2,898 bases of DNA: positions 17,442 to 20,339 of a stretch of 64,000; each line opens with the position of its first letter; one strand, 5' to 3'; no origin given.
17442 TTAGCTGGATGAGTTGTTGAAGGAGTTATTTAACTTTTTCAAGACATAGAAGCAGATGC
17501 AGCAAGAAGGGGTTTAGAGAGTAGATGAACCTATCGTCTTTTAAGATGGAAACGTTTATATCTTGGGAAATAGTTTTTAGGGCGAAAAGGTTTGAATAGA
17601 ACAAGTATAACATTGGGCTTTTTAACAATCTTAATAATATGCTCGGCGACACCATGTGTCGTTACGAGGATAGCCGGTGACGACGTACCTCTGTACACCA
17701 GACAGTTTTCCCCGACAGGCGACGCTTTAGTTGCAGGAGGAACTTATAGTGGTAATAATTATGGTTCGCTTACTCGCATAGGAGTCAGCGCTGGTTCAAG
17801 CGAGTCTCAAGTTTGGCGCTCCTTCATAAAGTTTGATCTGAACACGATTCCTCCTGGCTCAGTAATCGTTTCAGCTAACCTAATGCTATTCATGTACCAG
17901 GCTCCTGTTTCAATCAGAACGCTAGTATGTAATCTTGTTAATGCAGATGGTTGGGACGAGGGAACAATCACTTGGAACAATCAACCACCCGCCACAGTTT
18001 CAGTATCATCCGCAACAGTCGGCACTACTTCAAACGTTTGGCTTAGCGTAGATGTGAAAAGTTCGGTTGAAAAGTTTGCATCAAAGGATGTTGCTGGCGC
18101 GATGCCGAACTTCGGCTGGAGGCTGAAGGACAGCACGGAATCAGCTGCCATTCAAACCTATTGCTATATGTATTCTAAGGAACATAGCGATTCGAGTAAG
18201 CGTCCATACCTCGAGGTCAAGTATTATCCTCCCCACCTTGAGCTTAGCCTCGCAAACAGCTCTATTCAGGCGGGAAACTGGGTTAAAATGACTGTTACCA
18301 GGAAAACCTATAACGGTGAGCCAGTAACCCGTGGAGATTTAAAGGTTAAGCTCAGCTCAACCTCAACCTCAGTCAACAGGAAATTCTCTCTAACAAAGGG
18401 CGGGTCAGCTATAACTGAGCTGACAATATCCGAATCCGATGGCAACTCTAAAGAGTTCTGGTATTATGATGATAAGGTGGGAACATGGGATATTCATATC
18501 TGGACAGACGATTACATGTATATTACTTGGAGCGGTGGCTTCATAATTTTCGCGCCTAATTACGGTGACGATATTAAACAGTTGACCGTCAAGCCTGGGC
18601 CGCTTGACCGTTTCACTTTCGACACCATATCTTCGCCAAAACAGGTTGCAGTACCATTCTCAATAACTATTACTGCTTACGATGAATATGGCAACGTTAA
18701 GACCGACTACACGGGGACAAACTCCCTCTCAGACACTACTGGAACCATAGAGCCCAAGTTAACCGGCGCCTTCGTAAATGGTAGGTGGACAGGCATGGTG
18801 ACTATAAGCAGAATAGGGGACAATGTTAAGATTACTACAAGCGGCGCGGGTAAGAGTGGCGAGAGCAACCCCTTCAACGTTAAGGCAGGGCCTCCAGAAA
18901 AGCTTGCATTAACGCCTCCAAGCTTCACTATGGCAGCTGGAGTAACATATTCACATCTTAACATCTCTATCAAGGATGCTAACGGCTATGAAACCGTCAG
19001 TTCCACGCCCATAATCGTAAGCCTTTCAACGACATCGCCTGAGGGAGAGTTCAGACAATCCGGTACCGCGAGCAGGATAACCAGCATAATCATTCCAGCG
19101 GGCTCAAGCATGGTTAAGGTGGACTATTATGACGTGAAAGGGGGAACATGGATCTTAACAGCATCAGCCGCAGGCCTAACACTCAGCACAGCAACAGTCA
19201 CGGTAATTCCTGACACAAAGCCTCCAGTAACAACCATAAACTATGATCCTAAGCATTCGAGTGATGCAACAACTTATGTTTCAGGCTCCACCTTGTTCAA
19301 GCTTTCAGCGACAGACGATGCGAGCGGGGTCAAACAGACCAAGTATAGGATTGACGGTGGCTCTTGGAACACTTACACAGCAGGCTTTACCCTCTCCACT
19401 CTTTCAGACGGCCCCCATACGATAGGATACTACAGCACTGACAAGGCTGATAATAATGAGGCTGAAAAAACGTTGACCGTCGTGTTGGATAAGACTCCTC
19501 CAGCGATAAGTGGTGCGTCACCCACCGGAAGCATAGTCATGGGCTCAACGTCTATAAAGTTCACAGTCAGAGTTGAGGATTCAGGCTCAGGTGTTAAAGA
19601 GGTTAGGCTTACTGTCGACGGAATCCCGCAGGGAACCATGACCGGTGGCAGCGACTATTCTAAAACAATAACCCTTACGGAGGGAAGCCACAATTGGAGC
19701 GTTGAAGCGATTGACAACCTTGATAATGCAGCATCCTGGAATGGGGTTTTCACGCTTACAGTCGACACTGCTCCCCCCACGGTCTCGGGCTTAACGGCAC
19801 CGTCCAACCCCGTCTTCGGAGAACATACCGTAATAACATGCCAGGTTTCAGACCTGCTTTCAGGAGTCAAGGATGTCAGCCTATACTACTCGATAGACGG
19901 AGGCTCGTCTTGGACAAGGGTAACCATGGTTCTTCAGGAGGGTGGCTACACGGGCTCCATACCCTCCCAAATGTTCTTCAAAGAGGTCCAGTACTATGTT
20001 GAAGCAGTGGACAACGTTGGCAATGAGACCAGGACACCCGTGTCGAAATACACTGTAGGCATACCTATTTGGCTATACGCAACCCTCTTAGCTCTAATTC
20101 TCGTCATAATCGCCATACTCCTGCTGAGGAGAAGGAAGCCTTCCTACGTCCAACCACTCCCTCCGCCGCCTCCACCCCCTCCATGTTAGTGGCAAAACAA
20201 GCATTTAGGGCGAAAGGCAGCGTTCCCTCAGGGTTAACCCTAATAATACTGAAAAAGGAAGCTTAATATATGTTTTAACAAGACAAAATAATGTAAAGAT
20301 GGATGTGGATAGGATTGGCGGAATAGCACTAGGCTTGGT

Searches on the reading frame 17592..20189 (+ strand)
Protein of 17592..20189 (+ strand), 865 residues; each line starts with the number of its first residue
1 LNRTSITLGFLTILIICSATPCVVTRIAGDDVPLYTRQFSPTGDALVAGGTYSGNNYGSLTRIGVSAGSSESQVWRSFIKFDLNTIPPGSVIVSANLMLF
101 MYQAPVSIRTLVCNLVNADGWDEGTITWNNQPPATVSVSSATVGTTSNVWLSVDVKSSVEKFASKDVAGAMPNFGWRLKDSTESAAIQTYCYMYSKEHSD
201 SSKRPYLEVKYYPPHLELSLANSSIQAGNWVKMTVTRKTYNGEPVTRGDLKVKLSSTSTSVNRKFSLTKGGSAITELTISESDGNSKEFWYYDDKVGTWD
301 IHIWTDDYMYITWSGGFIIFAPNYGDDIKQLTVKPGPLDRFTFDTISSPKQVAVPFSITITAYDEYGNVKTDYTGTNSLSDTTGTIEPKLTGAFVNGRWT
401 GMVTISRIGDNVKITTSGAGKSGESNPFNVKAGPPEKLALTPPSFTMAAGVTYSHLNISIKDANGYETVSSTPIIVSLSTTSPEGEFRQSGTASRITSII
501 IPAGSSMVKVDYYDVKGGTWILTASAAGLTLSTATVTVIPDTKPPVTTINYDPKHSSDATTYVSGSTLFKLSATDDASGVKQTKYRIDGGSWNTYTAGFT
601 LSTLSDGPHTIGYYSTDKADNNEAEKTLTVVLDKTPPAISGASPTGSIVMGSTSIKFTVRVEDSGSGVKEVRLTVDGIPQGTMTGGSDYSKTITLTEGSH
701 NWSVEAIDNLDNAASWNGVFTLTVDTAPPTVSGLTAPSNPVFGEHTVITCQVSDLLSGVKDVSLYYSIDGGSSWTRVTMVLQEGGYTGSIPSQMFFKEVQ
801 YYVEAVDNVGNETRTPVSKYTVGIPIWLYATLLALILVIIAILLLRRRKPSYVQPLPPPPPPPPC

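Call 58: search_protein_families(library=pfam, proteins=[window:17592-20189:+], max_evalue=0.000001)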
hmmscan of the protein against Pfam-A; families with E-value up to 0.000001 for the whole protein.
window:17592-20189:+ (865 aa): 4 families
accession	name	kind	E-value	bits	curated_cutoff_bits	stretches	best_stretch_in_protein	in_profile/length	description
PF24517.2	CBM96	-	3.1e-23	82.8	26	1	37-210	3-163/164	Carbohydrate-binding module family 96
PF13750.12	Big_3_3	-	5.6e-08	33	27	0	594-641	2-50/157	Bacterial Ig-like domain (group 3)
PF24893.1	DUF7743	-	5.5e-07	29.8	27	0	723-820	1-95/120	Domain of unknown function (DUF7743)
PF06848.17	Disaggr_repeat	-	9.6e-07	29.1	33.9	0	131-209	110-179/179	Disaggregatase related repeat domain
